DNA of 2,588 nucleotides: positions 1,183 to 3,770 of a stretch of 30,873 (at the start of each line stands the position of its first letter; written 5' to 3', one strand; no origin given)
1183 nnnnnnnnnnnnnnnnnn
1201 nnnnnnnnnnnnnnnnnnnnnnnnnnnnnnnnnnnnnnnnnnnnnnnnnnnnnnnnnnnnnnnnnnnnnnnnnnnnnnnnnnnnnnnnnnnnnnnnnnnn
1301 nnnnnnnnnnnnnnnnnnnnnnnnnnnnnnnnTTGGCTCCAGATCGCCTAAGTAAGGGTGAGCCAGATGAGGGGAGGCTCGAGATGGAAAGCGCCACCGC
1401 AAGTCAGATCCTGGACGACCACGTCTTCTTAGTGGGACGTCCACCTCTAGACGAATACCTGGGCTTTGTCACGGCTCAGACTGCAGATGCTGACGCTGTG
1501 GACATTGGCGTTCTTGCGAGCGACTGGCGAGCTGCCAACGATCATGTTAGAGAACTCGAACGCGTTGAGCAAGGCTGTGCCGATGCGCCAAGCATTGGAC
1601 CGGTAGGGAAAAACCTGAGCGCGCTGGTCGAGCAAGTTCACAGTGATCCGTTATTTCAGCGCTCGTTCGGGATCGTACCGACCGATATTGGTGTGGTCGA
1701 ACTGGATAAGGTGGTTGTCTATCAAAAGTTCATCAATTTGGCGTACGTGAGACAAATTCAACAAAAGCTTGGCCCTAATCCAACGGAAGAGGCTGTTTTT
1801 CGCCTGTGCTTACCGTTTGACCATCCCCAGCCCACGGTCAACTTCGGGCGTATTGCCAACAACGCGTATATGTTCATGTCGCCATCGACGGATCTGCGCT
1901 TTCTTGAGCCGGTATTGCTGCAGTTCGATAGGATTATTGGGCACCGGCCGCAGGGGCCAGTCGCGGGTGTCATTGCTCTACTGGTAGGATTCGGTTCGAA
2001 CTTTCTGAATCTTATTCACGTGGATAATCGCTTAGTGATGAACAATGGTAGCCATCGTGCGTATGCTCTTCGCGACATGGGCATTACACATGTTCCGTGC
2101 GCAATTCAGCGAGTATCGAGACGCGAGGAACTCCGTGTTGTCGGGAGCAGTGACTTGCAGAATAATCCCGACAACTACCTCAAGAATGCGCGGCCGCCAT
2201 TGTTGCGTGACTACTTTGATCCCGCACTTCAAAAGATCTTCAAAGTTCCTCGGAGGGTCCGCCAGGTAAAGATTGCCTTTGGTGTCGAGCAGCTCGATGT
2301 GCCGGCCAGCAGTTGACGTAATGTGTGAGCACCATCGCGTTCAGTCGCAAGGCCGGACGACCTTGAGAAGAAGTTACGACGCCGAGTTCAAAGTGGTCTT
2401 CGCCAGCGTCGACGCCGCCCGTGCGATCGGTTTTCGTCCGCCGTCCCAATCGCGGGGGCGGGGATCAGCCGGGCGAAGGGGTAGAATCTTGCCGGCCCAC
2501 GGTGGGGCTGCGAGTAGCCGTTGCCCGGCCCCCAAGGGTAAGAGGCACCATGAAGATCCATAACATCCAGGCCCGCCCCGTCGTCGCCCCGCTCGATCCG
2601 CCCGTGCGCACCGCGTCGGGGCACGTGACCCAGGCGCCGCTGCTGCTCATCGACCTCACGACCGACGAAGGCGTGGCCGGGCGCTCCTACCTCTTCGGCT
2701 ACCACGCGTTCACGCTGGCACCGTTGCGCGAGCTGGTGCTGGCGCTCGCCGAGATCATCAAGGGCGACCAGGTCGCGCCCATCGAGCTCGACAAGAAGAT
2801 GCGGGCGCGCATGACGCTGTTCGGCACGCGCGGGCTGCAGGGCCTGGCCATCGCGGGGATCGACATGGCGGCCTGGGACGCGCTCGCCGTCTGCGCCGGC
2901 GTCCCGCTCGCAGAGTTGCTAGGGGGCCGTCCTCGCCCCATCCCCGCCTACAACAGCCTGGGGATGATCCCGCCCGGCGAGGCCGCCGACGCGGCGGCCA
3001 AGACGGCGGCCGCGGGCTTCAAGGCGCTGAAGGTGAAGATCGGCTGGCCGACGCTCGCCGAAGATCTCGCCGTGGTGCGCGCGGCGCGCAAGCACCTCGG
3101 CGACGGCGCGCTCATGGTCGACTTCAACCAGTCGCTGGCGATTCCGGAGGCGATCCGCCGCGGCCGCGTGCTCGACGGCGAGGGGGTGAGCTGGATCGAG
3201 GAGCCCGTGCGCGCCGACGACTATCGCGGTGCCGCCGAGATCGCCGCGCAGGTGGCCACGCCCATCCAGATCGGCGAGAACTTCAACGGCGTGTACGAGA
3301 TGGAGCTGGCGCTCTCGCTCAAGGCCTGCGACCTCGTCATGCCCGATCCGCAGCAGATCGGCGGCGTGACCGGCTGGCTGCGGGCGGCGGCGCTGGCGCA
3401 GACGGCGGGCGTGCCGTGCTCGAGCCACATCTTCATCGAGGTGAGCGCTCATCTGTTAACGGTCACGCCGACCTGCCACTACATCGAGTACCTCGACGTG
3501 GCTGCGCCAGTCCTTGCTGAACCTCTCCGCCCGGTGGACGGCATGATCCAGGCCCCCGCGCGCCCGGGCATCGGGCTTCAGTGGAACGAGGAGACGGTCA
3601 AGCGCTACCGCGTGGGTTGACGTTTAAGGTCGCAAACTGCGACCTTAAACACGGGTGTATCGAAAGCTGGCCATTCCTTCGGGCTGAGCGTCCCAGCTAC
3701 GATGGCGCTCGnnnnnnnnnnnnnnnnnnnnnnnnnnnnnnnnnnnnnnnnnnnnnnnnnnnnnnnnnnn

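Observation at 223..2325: Low-GC three-gene insertion (CSD-like / permuted NlpC-P60 / ParB-Srx nuclease-like) with no match to a described system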

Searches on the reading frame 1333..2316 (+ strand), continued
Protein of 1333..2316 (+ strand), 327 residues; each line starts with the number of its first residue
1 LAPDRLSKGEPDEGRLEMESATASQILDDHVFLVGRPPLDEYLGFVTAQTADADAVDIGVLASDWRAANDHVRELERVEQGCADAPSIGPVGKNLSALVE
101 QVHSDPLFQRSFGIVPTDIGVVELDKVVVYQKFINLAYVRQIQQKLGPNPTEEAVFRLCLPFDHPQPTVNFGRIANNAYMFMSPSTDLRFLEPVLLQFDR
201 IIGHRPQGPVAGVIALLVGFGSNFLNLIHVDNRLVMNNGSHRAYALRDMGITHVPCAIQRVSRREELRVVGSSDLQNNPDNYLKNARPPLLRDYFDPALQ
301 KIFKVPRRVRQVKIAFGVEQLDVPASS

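Call 90: get_annotated_region(hit=H1, flank=5000)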
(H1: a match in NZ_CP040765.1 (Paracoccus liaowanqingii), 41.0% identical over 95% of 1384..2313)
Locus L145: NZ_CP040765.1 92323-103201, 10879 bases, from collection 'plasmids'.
description: Paracoccus liaowanqingii strain 2251 plasmid unnamed1, complete sequence
organism: Paracoccus liaowanqingii (NCBI taxid 2560053)
taxonomy: Bacteria; Pseudomonadota; Alphaproteobacteria; Rhodobacterales; Paracoccaceae; Paracoccus; Paracoccus liaowanqingii
host: -; source: Tibetan antelope,cell culture,feces; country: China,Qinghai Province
typing (MOB-suite, as given by PLSDB): non-mobilizable
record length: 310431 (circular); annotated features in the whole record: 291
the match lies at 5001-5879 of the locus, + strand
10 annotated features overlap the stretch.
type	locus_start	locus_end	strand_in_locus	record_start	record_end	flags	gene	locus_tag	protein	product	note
CDS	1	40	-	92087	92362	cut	-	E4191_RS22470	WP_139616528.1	type II toxin-antitoxin system RelE/ParE family toxin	GO:0030541 - plasmid partitioning [Evidence IEA]; GO:0051290 - protein heterotetramerization [Evidence IEA]; GO:0009432 ...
CDS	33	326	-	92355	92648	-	-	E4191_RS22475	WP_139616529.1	type II toxin-antitoxin system RelB/DinJ family antitoxin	GO:0006355 - regulation of DNA-templated transcription [Evidence IEA]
CDS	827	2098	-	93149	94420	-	-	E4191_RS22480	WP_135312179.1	IS256 family transposase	-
CDS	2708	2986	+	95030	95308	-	-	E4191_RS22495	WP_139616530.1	metal/formaldehyde-sensitive transcriptional repressor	-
CDS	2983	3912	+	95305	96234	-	dmeF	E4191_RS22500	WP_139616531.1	CDF family Co(II)/Ni(II) efflux transporter DmeF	GO:0006812 - monoatomic cation transport [Evidence IEA]; GO:0055085 - transmembrane transport [Evidence IEA]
CDS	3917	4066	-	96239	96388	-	-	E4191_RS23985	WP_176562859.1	hypothetical protein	-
CDS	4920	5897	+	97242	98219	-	-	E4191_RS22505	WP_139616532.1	hypothetical protein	-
CDS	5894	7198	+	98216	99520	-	-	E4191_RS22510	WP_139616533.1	HlyD family efflux transporter periplasmic adaptor subunit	-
CDS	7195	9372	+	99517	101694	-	-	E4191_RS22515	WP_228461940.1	peptidase domain-containing ABC transporter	-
CDS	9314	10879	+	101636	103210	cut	-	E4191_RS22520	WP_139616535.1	ATP-binding protein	-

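Call 93: get_annotated_region(hit=H3, flank=6000)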
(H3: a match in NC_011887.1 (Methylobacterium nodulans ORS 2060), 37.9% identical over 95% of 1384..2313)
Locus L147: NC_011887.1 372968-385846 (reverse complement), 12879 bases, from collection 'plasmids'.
description: Methylobacterium nodulans ORS 2060 plasmid pMNOD02, complete sequence
organism: Methylobacterium nodulans ORS 2060 (NCBI taxid 460265)
taxonomy: Bacteria; Pseudomonadota; Alphaproteobacteria; Hyphomicrobiales; Methylobacteriaceae; Methylobacterium; Methylobacterium nodulans; Methylobacterium nodulans ORS 2060
host: -; source: -; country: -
typing (MOB-suite, as given by PLSDB): non-mobilizable
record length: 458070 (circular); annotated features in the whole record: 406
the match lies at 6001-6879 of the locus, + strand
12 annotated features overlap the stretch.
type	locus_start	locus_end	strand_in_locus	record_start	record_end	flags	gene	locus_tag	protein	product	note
CDS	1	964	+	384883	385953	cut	-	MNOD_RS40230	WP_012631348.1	glycosyltransferase family 4 protein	-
CDS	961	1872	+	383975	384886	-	-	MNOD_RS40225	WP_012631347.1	EamA family transporter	-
CDS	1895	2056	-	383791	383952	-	-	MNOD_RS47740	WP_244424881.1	hypothetical protein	-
CDS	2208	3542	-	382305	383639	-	-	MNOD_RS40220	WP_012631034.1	IS1182-like element ISMno38 family transposase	GO:0006313 - DNA transposition [Evidence IEA]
CDS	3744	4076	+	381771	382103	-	-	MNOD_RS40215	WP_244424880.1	transposase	-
CDS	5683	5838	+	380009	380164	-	-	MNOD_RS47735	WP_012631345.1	hypothetical protein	-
CDS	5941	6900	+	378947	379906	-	-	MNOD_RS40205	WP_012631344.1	hypothetical protein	-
CDS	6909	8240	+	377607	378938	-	-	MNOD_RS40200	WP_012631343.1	HlyD family efflux transporter periplasmic adaptor subunit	-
CDS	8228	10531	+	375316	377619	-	-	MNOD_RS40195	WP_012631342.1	peptidase domain-containing ABC transporter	-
CDS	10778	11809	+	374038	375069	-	-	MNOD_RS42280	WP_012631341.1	peptidoglycan bridge formation glycyltransferase FemA/FemB family protein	GO:0044038 - cell wall macromolecule biosynthetic process [Evidence IEA]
CDS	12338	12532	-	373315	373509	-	-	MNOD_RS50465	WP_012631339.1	hypothetical protein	-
CDS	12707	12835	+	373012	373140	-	-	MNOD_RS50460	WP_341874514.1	BA14K family protein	-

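Call 94: get_annotated_region(hit=H2, flank=6000)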
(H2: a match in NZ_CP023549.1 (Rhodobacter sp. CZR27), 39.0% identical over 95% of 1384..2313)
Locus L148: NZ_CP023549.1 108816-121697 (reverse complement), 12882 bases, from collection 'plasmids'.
description: Rhodobacter sp. CZR27 plasmid unnamed1, complete sequence
organism: Rhodobacter sp. CZR27 (NCBI taxid 2033869)
taxonomy: Bacteria; Pseudomonadota; Alphaproteobacteria; Rhodobacterales; Paracoccaceae; Rhodobacter; Rhodobacter sp. CZR27
host: -; source: cell culture,paddy soil; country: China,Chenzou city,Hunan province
typing (MOB-suite, as given by PLSDB): non-mobilizable
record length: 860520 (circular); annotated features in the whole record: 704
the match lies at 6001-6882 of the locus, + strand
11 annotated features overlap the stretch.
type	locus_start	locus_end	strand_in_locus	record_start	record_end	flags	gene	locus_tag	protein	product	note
CDS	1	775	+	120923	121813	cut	-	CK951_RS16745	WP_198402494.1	LysR substrate-binding domain-containing protein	-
CDS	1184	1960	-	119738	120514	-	-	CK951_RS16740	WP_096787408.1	MetQ/NlpA family ABC transporter substrate-binding protein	-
CDS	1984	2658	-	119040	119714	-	-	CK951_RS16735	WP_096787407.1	methionine ABC transporter permease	GO:0048473 - D-methionine transport [Evidence IEA]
CDS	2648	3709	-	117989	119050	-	-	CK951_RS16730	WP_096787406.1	methionine ABC transporter ATP-binding protein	GO:0048473 - D-methionine transport [Evidence IEA]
CDS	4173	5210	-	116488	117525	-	rsgA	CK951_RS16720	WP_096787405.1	ribosome small subunit-dependent GTPase A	GO:0006412 - translation [Evidence IEA]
CDS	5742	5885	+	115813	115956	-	-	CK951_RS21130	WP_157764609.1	hypothetical protein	-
CDS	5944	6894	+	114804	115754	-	-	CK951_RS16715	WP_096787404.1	hypothetical protein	-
CDS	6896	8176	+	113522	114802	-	-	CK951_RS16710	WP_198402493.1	HlyD family efflux transporter periplasmic adaptor subunit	-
CDS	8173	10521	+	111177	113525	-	-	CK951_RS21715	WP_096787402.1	peptidase domain-containing ABC transporter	-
CDS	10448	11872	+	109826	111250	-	-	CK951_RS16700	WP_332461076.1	ATP-binding protein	-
CDS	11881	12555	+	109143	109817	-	-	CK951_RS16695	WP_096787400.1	response regulator transcription factor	GO:0000160 - phosphorelay signal transduction system [Evidence IEA]; GO:0006355 - regulation of DNA-templated ...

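Call 101: search_dna_similar(query=window:1384-2313:+, collection=phages, mode=protein, max_rows=10)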
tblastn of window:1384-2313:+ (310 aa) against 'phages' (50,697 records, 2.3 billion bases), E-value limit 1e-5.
No match.

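Call 103: find_related_loci(query=A1, collection=viral_contigs, flank=8000)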
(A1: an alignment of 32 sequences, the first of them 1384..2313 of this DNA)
Query A1 (310 aa) in viral_contigs; peptide patterns used: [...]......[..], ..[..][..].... (x = any residue, [..] = any of these).
18 stretches matched a pattern; 2 encode a relative of the query (tblastn E <= 1e-3); 2 distinct loci.
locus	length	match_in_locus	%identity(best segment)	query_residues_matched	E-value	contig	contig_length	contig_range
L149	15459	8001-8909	51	5-308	2e-101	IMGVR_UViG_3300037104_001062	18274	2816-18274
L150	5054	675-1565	50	11-308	1e-99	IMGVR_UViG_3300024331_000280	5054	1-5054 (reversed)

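Call 114: fold_search(model_id=the predicted structure, library=pdb)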
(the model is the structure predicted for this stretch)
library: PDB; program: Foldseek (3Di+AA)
matches with E <= 10: 102; with E <= 0.001: 0
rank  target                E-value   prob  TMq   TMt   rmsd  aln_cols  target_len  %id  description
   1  2hwj_E                1.8e-01  0.35  0.15  0.23   6.2        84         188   15  Crystal structure of protein Atu1540 from Agrobacterium tumefaciens (released 2006-08-29)
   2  2hwj_A                3.4e-01  0.47  0.13  0.19   3.1        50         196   18  Crystal structure of protein Atu1540 from Agrobacterium tumefaciens (released 2006-08-29)
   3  2hwj_B                3.4e-01  0.25  0.15  0.22   6.3        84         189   15  Crystal structure of protein Atu1540 from Agrobacterium tumefaciens (released 2006-08-29)
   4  5d6h_A                4.0e-01  0.05  0.12  0.15  19.6       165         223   13  Crystal structure of CsuC-CsuA/B chaperone-major subunit pre-assembly complex from Csu biofilm-mediating pili of Acine (released 2015-11-04)
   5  6sdk_B                4.5e-01  0.23  0.12  0.18  10.0        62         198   18  Crystal structure of bacterial ParB dimer bound to CDP (released 2019-10-23)
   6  7bm8_A                4.5e-01  0.21  0.12  0.19  11.2        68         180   12  Crystal structure of the C-terminally truncated chromosome-partitioning protein ParB from Caulobacter crescentus compl (released 2021-04-28)
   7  2hwj_C                5.4e-01  0.25  0.13  0.20   7.2        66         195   17  Crystal structure of protein Atu1540 from Agrobacterium tumefaciens (released 2006-08-29)
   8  7bnk_A                5.8e-01  0.33  0.13  0.19   4.5        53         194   15  Crystal structure of ParB from Myxococcus xanthus bound to CDP and Monothiophosphate (released 2021-09-08)
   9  2hwj_D                7.8e-01  0.21  0.15  0.23   6.4        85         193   16  Crystal structure of protein Atu1540 from Agrobacterium tumefaciens (released 2006-08-29)
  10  6ryk_A                8.3e-01  0.13  0.14  0.30  20.5       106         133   19  Crystal structure of the ParB-like protein PadC (released 2020-01-22)
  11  6ryk_B                8.3e-01  0.11  0.13  0.28  19.7       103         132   20  Crystal structure of the ParB-like protein PadC (released 2020-01-22)
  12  4ovb                  1.0e+00  0.04  0.15  0.22  15.4       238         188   12  Crystal structure of Oncogenic Suppression Activity Protein - A Plasmid Fertility Inhibition Factor, Gold (I) Cyanide de (released 2014-11-05)
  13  1yzs_MODEL_1_A        1.1e+00  0.20  0.13  0.31   3.7        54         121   20  Solution structure of human sulfiredoxin (srx) (released 2005-03-22)
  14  8vh3_A                1.2e+00  0.01  0.07  0.05  27.5       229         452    6  CH505.M5.G458Y CE2 Design SOSIP (released 2024-10-02)
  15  6ky4                  1.3e+00  0.35  0.13  0.43   1.7        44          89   30  Crystal structure of Sulfiredoxin from Arabidopsis thaliana (released 2019-10-16)
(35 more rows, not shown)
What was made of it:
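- Foldseek gives nothing significant (call 114), and the N-terminal ~190 residues match nothing.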

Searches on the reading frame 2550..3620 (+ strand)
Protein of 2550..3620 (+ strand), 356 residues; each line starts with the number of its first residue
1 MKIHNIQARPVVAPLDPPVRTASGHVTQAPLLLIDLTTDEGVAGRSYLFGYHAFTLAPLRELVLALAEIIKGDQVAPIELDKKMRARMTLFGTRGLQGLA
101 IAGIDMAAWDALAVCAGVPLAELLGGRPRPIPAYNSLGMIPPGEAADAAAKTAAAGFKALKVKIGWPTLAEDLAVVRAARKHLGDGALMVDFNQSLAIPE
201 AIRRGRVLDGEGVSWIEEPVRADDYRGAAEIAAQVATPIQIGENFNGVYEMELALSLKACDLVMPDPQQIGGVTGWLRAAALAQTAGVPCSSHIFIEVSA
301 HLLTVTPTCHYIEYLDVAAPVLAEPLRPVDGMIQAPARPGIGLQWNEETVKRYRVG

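Call 52: find_encoding_contigs(protein=window:2550-3620:+, flank=6000, max_places=8)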
Protein window:2550-3620:+ (356 aa): no gene with exactly this product is on record in the collection.

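Call 62: search_protein_families(library=pfam, proteins=[window:2550-3620:+], max_evalue=0.001)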
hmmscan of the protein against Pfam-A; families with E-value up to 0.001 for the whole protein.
window:2550-3620:+ (356 aa): 2 families
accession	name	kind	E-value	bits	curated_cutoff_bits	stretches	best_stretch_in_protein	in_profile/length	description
PF13378.12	MR_MLE_C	-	2.4e-55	188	29.4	1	145-348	2-218/219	Enolase C-terminal domain-like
PF02746.21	MR_MLE_N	-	2.1e-16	60.6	22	1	10-125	8-117/117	Mandelate racemase / muconate lactonizing enzyme, N-terminal domain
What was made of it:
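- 2550..3620 (+): Mandelate racemase/muconate-lactonizing-type enzyme (host gene, right flank). MR_MLE_N and MR_MLE_C domains (call 62).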

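Call 75: find_homologous_proteins(query=window:2550-3617:+, max_evalue=1e-100)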
Query window:2550-3617:+ (356 aa): 5052 proteins with E <= 1e-100 among 8000 candidates; the best 120 are listed.
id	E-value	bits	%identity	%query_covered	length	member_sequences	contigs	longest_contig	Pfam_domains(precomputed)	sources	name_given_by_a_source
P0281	1.8e-228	776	99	100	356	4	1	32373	PF13378.13,PF02746.22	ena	-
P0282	1.5e-223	760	97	100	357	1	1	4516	PF13378.13,PF02746.22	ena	-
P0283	5.8e-217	738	94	100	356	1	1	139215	PF13378.13,PF02746.22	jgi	jgi:mandelate racemase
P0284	2.6e-215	733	92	100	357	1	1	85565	PF13378.13,PF02746.22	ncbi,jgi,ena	-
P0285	6.7e-213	725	92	100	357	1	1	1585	PF13378.13,PF02746.22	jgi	-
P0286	1.2e-212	724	92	100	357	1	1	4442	PF13378.13,PF02746.22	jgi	jgi:mandelate racemase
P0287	1.6e-212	723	91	100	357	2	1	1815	PF13378.13,PF02746.22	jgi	jgi:mandelate racemase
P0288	2.4e-211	720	92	100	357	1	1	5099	PF13378.13,PF02746.22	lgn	-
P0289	2.8e-211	719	92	100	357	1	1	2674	PF13378.13,PF02746.22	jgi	jgi:mandelate racemase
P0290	5.4e-210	715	90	100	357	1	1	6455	PF13378.13,PF02746.22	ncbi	-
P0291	1.8e-209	713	90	100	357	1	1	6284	PF13378.13,PF02746.22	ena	-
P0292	4.9e-209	712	90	100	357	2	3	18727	PF13378.13,PF02746.22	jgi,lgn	jgi:mandelate racemase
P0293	1.5e-207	707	90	100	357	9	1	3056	PF13378.13,PF02746.22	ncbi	-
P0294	7.2e-207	705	88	100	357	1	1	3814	PF13378.13,PF02746.22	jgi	jgi:mandelate racemase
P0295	9.5e-207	704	89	100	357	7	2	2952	PF13378.13,PF02746.22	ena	-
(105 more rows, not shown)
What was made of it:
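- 2550..3620 (+): 92-99% identical homologues in Rokubacteria/Methylomirabilota contigs (call 75).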

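Call 76: find_encoding_contigs(protein=P0283, flank=7000, max_places=1)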
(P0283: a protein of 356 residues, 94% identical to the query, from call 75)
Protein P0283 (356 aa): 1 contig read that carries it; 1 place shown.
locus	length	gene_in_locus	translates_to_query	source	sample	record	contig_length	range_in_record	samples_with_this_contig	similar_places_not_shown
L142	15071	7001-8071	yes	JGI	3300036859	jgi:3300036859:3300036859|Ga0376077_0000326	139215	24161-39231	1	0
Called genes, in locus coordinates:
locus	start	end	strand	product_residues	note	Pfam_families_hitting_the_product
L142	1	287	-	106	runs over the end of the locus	-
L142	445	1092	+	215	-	PF01625:PMSR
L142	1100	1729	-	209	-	PF07040:DUF1326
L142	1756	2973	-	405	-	PF07690:MFS_1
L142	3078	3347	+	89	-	PF02604:PhdYeFM_antitox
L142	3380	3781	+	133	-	-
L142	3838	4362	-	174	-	PF05685:Uma2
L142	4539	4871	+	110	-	PF11373:DUF3175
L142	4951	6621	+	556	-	PF00749:tRNA-synt_1c, PF03950:tRNA-synt_1c_C, PF20974:tRNA-synt_1c_C2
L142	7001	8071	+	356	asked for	PF02746:MR_MLE_N, PF13378:MR_MLE_C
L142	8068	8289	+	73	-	-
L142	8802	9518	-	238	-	PF07883:Cupin_2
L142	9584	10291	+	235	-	PF00106:adh_short, PF08659:KR, PF23441:SDR, PF13561:adh_short_C2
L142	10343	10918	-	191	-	PF05685:Uma2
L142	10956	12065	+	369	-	PF02746:MR_MLE_N, PF13378:MR_MLE_C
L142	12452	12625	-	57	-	-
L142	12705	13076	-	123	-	PF01258:zf-dskA_traR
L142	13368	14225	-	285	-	PF02678:Pirin, PF05726:Pirin_C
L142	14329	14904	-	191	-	PF05685:Uma2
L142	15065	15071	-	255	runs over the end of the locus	PF00106:adh_short, PF01370:Epimerase (weak), PF08659:KR, PF13561:adh_short_C2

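Call 77: find_encoding_contigs(protein=P0284, flank=7000, max_places=1)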
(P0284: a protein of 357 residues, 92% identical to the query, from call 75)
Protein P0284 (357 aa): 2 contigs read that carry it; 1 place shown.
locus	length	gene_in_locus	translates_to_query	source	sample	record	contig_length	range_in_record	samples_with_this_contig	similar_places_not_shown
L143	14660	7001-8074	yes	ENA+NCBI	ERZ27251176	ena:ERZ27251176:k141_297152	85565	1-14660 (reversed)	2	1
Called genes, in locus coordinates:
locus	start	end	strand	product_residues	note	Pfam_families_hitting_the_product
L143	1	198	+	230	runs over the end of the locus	PF14686:fn3_3 (weak), PF13620:CarboxypepD_reg (weak)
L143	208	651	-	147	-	PF01880:Desulfoferrodox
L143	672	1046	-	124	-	PF00072:Response_reg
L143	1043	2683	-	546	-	PF00672:HAMP (weak), PF00512:HisKA, PF02518:HATPase_c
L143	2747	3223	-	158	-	PF01814:Hemerythrin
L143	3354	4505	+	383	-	-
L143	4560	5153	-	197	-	PF05685:Uma2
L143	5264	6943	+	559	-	PF00749:tRNA-synt_1c, PF03950:tRNA-synt_1c_C, PF20974:tRNA-synt_1c_C2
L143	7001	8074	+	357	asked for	PF02746:MR_MLE_N, PF13378:MR_MLE_C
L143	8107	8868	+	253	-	PF00378:ECH_1, PF16113:ECH_2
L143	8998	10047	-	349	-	PF12006:DUF3500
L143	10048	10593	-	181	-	PF00578:AhpC-TSA (weak), PF08534:Redoxin (weak)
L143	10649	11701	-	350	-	PF00180:Iso_dh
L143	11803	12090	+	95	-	-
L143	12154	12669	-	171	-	PF02464:CinA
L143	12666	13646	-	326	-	PF12973:Cupin_7 (faint), PF00190:Cupin_1 (faint), PF02311:AraC_binding (faint), PF07883:Cupin_2, PF05899:Cupin_3 (faint), PF07883:Cupin_2, PF11699:CENP-C_C (weak)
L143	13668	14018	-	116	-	PF01258:zf-dskA_traR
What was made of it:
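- Checked: In two close relatives (MR/MLE protein 92-94% identical), glnS is followed by the MR/MLE gene after 57 bp (L143) or 379 bp (L142) (calls 76, 77).
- Tried and rejected: The empty site was reached through 92-94% homologues instead (calls 75-77).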
